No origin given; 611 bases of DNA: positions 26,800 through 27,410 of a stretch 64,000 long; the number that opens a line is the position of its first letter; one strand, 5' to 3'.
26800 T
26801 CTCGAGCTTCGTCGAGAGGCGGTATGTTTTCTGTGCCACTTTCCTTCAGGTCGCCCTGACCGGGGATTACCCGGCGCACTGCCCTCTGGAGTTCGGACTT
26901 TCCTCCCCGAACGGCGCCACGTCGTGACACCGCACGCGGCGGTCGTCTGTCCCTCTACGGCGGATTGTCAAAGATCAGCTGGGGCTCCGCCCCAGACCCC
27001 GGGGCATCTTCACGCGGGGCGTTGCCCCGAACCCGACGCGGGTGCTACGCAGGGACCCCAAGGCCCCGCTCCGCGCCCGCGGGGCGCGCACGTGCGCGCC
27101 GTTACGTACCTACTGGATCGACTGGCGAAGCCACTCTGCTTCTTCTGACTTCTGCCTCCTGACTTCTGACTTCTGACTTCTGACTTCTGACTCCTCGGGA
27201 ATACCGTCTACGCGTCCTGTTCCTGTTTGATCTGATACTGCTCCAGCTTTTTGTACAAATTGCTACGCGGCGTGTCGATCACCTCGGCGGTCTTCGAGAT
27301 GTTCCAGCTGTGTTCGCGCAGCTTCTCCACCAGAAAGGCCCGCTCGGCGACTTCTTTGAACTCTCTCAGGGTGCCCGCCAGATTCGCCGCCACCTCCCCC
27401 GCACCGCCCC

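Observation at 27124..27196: Dispersed intergenic element carrying a (TTCTGAC)n heptamer tract, three copies in this window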

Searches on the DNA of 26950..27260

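Call 71: search_rna_families(source=window, start=26950, end=27260, threshold=evalue, max_evalue=1)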
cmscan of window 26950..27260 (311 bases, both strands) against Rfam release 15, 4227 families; matches with E-value up to 1: 2.
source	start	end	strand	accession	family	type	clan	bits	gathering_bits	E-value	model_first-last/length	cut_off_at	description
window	27184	27252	-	RF01281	snoR35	Gene; snRNA; snoRNA; CD-box;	CL00053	15.7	40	0.5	13-81/81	no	Small nucleolar RNA snoR35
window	26950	27067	-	RF01946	KCNQ1OT1_1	Gene; lncRNA;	-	8.9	70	0.21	1-119/464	3'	KCNQ1 overlapping transcript 1 conserved region 1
